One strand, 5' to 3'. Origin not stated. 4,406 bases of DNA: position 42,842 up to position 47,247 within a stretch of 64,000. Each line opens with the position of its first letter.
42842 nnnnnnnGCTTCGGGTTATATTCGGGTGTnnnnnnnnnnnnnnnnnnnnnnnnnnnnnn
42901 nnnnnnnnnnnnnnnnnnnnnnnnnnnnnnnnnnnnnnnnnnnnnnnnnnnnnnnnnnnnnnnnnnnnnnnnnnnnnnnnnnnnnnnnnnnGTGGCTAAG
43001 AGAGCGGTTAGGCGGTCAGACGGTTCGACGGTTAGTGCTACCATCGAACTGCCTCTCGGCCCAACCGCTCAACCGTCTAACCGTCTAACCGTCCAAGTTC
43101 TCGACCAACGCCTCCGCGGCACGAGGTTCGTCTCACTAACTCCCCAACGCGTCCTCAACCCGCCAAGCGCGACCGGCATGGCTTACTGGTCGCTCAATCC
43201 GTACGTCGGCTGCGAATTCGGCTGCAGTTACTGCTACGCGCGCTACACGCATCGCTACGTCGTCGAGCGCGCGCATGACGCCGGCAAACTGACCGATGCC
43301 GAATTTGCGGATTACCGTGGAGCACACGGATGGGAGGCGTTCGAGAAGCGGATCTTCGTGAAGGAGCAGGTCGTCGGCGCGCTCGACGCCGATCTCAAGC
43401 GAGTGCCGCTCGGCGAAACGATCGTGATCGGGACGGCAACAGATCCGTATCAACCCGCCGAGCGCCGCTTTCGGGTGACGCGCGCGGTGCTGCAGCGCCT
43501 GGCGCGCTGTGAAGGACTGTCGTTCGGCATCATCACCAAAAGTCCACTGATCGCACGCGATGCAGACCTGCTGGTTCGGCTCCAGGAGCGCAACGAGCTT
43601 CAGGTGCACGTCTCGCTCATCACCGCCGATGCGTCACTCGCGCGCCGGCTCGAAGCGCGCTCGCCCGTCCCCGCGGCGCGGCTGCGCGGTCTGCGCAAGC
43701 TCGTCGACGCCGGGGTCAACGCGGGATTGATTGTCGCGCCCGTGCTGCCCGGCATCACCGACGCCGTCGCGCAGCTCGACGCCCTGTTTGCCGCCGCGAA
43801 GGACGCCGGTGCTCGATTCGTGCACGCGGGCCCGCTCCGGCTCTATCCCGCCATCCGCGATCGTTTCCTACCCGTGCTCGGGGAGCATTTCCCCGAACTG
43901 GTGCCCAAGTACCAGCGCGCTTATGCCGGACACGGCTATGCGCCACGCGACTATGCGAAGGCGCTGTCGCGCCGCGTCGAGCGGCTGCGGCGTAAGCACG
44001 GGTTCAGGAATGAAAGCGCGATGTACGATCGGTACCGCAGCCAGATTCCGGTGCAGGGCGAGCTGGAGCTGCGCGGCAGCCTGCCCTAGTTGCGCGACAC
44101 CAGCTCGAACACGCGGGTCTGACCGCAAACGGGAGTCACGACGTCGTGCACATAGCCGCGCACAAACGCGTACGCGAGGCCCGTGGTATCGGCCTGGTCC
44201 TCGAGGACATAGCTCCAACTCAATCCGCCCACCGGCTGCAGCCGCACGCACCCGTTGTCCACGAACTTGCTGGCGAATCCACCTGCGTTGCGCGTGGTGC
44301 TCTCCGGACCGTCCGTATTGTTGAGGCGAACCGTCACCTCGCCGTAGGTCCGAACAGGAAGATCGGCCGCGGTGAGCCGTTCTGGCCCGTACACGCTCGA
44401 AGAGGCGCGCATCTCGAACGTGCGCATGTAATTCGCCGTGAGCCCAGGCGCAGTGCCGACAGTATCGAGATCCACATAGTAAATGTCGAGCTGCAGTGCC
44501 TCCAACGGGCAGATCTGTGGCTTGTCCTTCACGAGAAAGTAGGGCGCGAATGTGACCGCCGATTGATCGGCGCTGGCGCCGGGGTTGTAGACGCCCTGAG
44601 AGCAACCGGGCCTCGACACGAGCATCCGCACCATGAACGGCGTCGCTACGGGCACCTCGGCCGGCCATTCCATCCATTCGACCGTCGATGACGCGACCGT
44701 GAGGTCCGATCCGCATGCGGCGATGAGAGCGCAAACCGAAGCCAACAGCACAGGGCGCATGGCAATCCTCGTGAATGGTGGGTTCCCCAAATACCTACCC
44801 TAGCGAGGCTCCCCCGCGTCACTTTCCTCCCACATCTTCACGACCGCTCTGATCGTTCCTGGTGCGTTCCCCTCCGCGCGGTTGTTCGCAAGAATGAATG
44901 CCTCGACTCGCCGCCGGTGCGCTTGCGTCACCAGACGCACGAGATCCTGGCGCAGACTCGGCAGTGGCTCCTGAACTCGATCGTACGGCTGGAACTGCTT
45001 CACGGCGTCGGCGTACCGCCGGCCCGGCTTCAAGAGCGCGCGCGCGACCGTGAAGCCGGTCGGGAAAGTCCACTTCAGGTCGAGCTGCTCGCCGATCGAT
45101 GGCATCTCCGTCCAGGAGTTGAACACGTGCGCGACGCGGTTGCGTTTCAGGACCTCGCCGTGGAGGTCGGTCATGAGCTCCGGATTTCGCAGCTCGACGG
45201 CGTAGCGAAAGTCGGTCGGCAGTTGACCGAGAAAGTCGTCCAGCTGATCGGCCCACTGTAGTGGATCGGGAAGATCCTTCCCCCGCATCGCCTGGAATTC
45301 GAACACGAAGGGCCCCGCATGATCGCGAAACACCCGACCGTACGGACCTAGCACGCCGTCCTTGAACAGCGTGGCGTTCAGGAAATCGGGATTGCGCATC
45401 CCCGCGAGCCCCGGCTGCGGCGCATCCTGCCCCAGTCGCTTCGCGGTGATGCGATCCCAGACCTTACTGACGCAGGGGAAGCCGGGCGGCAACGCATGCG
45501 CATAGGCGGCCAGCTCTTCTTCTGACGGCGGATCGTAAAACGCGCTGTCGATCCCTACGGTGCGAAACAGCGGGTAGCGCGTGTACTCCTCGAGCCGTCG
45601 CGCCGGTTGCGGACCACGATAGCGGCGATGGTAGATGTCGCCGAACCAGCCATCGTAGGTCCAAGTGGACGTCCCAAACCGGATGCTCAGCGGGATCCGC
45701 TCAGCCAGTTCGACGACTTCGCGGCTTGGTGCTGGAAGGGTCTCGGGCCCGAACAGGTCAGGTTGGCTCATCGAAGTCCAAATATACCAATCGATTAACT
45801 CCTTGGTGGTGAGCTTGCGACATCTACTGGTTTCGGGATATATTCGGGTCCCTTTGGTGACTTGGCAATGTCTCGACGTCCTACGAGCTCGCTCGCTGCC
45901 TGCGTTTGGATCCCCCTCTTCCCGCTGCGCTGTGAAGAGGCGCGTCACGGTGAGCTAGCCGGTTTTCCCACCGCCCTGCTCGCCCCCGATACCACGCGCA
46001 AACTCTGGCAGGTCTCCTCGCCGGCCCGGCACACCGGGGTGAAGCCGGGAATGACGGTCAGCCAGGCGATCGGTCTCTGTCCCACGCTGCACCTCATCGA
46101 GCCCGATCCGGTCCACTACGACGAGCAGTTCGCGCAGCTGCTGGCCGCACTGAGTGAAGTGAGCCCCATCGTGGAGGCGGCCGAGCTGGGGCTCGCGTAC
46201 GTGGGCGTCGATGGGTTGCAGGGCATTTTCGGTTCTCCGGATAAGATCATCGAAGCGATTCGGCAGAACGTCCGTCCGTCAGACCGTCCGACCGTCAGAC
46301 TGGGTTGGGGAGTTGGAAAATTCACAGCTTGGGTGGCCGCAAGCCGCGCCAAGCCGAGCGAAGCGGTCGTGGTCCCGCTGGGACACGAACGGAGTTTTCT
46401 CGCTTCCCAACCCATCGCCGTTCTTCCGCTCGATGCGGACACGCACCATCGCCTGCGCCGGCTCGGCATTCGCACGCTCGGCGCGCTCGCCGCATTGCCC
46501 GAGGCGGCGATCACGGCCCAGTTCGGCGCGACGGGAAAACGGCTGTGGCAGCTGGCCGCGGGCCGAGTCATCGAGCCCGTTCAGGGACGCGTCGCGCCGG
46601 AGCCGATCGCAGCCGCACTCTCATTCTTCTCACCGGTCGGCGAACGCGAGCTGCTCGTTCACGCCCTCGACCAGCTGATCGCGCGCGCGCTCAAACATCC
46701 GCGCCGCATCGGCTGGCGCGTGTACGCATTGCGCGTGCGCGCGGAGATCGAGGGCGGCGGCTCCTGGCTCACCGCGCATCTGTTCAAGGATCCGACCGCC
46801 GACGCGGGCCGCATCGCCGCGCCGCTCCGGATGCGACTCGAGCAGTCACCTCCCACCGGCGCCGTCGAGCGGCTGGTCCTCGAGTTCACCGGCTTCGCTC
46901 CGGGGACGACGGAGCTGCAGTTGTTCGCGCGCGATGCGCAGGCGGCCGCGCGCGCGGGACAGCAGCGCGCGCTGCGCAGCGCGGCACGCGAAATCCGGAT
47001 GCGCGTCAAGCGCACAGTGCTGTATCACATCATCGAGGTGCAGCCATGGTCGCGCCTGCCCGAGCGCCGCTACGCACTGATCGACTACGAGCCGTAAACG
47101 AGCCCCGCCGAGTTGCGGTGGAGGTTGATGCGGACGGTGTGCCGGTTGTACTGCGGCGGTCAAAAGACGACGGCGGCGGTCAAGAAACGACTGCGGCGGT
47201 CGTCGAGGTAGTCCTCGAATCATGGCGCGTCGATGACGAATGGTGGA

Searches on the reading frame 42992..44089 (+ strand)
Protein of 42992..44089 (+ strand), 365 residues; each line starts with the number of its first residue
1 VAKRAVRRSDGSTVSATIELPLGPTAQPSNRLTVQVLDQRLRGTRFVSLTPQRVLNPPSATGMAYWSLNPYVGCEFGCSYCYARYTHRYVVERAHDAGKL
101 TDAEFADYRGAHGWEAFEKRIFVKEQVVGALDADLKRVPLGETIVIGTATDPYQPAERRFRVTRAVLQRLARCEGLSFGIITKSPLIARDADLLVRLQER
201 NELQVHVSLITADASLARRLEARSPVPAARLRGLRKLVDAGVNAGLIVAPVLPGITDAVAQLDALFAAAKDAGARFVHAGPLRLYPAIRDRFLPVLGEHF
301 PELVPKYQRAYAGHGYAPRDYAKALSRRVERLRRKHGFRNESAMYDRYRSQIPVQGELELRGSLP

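Call 12: search_protein_families(library=pfam, proteins=[window:42992-44089:+])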
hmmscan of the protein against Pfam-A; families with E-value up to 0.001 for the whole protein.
window:42992-44089:+ (365 aa): 1 family
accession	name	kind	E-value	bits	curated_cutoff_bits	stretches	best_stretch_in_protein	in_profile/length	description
PF04055.27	Radical_SAM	-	2.1e-13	51.2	29.5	1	69-258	2-157/166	Radical SAM superfamily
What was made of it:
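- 42992..44089 (+): Radical SAM protein resembling the PA0069 / Rv2578c (SplB-like) families. Call 12: PF04055.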

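Call 35: search_protein_families(library=ncbifam, proteins=[window:42992-44089:+])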
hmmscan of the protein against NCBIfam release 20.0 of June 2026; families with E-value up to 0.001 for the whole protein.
window:42992-44089:+ (365 aa): 5 families
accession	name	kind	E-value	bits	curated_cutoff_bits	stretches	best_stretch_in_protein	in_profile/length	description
NF038135.1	rSAM_Rv2578c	equivalog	6.9e-61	206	430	1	38-338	32-316/317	Rv2578c family radical SAM protein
NF038136.1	rSAM_Rv_intein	exception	1.6e-53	182.5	700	1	116-338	351-573/574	intein-containing Rv2578c family radical SAM protein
NF033668.1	rSAM_PA0069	hypoth_equivalog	2e-53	181.6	360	2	116-305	90-277/348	PA0069 family radical SAM protein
TIGR04470.1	rSAM_mob_pairB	equivalog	1.5e-31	109.9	410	2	141-352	70-270/285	radical SAM mobile pair protein B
TIGR04070.1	photo_TT_lyase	equivalog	0.00011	21.3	400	0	147-252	135-234/338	spore photoproduct lyase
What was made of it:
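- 42992..44089 (+): Call 35: NF038135 at 6.9e-61 and NF033668 at 2e-53, both below the curated cut-offs.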

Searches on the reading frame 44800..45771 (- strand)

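Call 12: search_protein_families(library=pfam, proteins=[window:44800-45771:-])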
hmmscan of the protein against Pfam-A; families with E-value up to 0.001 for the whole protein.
window:44800-45771:- (323 aa): 1 family
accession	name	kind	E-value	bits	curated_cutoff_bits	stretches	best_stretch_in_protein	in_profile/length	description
PF01904.24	DUF72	-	2.5e-24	87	25.3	1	55-310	6-214/217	Protein of unknown function DUF72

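Call 35: search_protein_families(library=ncbifam, proteins=[window:44800-45771:-])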
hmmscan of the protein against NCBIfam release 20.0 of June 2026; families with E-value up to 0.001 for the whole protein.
window:44800-45771:- (323 aa): 0 families

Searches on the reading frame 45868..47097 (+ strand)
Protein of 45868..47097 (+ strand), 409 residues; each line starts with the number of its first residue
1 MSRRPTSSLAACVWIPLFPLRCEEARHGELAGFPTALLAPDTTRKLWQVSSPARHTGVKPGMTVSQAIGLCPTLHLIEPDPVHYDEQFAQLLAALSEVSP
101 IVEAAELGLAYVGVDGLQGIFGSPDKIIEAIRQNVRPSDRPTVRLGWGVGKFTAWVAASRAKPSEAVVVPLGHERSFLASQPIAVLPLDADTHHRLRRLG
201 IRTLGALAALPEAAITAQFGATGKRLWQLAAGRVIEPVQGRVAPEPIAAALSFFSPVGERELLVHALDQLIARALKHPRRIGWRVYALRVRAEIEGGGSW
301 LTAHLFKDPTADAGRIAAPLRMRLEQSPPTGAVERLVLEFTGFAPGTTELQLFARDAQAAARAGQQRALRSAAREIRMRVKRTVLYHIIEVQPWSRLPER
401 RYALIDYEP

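Call 12: search_protein_families(library=pfam, proteins=[window:45868-47097:+])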
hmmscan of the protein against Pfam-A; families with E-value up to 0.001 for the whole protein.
window:45868-47097:+ (409 aa): 1 family
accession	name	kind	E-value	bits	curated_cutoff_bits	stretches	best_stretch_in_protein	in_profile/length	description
PF00817.25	IMS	-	8.5e-17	61.9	23.2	1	14-158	2-147/148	impB/mucB/samB family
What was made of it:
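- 45868..47097 (+): imuB, a Y-family-like translesion factor. Call 12: PF00817.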

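Call 13: find_related_loci(query=window:45868-47097:+, collection=genome_contigs, flank=4000)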
Query window:45868-47097:+ (409 aa) in genome_contigs; peptide patterns used: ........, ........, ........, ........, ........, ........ (x = any residue, [..] = any of these).
224 stretches matched a pattern; 45 encode a relative of the query (tblastn E <= 1e-3); 45 distinct loci.
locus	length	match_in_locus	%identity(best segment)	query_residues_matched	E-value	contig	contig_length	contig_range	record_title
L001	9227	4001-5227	90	1-409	0e+0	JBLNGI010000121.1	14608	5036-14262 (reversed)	MAG: Gemmatimonadota bacterium isolate MAG24 PRJNA1068274_bin2_renamed_120, whole genome shotgun sequence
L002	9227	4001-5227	90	1-409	0e+0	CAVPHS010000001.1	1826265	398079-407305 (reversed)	MAG: uncultured Gemmatimonadales bacterium isolate MFD10007.bin.1.48 genome assembly, contig: contig_1, whole genome sho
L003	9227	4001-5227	89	1-409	0e+0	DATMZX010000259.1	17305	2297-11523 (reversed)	MAG TPA_asm: Gemmatimonadales bacterium isolate SMAG_U11146 k141_4404774, whole genome shotgun sequence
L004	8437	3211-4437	89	1-409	0e+0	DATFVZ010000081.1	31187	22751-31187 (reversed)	MAG TPA_asm: Gemmatimonadales bacterium isolate SMAG_U9477 k141_68866, whole genome shotgun sequence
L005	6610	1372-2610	84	1-409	0e+0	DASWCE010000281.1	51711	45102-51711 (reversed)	MAG TPA_asm: Gemmatimonadales bacterium isolate SMAG_U2701 k141_1430907, whole genome shotgun sequence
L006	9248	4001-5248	88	1-409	0e+0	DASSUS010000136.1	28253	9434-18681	MAG TPA_asm: Gemmatimonadales bacterium isolate SMAG_U573 k141_989357, whole genome shotgun sequence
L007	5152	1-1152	90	26-409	0e+0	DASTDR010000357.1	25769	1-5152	MAG TPA_asm: Gemmatimonadales bacterium isolate SMAG_U826 k141_1183114, whole genome shotgun sequence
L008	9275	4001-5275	81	1-409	0e+0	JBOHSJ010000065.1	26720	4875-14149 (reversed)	MAG: Gemmatimonadales bacterium isolate SC-S_metawrap_bin.80 k127_7187413, whole genome shotgun sequence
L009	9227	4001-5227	84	1-409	0e+0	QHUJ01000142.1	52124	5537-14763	MAG: Gemmatimonadetes bacterium isolate AG30 14_0929_12_40cm_scaffold_650_curated, whole genome shotgun sequence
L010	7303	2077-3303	83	1-409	0e+0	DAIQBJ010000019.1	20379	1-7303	MAG TPA_asm: Gemmatimonadales bacterium isolate CTOTU27894 NODE_342_length_20379_cov_5.323017, whole genome shotgun sequ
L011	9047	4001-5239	82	1-409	0e+0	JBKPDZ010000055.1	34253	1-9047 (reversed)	MAG: Gemmatimonadota bacterium isolate GB_EKS_MAG_00011 GB_EKS_000000128147, whole genome shotgun sequence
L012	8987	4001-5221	82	1-409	0e+0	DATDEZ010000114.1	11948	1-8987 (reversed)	MAG TPA_asm: Gemmatimonadales bacterium isolate SMAG_U213 k141_972335, whole genome shotgun sequence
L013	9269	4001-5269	79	1-409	0e+0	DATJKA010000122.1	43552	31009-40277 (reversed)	MAG TPA_asm: Gemmatimonadales bacterium isolate SMAG_U15580 k141_12787471, whole genome shotgun sequence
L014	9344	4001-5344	74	1-409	0e+0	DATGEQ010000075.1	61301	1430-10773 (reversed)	MAG TPA_asm: Gemmatimonadales bacterium isolate SMAG_U9706 k141_1098311, whole genome shotgun sequence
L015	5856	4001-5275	79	1-409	0e+0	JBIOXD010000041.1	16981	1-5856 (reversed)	MAG: Gemmatimonadales bacterium isolate MAG065 k127_2255695, whole genome shotgun sequence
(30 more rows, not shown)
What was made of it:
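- Organism: Gemmatimonadales (call 13).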

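Call 35: search_protein_families(library=ncbifam, proteins=[window:45868-47097:+])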
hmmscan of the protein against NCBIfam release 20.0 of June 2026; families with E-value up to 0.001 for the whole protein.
window:45868-47097:+ (409 aa): 9 families
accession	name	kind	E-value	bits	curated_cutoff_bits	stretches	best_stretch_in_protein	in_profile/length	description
NF003015.0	PRK03858.1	subfamily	5.4e-30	104.7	367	1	50-329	45-326/399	DNA polymerase IV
NF002882.0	PRK03348.1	equivalog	1.9e-28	99.5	389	1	51-372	48-372/461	DNA polymerase IV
NF002751.0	PRK02794.1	equivalog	1e-24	87.2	371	1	53-326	82-357/425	DNA polymerase IV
NF002677.0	PRK02406.1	equivalog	2.2e-24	86.2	256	1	50-273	49-273/357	DNA polymerase IV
NF002848.0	PRK03103.1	subfamily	1.4e-22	79.7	381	1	50-245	48-247/410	DNA polymerase IV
NF002883.0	PRK03352.1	equivalog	1.5e-15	57.3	330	1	22-270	19-269/347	DNA polymerase IV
NF002492.0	PRK01810.1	equivalog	8.7e-15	54.3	399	1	22-239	24-243/412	DNA polymerase IV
NF010731.0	PRK14133.1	equivalog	1.1e-10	41.3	362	1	50-230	45-223/352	DNA polymerase IV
NF002292.0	PRK01216.1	equivalog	6.1e-10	38.6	339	1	53-243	50-242/351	DNA polymerase IV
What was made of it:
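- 45868..47097 (+): Call 35: weak DinB-family matches.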

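Call 57: find_encoding_contigs(protein=window:45868-47097:+, flank=2000, max_places=4)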
Protein window:45868-47097:+ (409 aa): 2 contigs read that carry it; 2 places shown.
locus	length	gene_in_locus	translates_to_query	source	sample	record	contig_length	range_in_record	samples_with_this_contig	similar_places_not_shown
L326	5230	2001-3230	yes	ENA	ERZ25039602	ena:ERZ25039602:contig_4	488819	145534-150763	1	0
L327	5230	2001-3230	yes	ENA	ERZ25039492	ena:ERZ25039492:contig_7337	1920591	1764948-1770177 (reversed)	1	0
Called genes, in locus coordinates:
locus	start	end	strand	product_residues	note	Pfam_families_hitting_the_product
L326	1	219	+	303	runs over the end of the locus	PF04055:Radical_SAM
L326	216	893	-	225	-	-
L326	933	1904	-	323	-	PF01904:DUF72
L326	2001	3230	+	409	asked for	PF00817:IMS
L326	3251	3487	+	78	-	-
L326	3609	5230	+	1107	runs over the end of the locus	PF02811:PHP, PF07733:DNA_pol3_alpha, PF17657:DNA_pol3_finger, PF14579:HHH_6, PF01336:tRNA_anti-codon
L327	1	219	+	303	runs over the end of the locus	PF04055:Radical_SAM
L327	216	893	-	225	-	-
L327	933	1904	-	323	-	PF01904:DUF72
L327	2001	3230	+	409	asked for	PF00817:IMS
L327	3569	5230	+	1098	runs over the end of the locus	PF02811:PHP, PF07733:DNA_pol3_alpha, PF17657:DNA_pol3_finger, PF14579:HHH_6, PF01336:tRNA_anti-codon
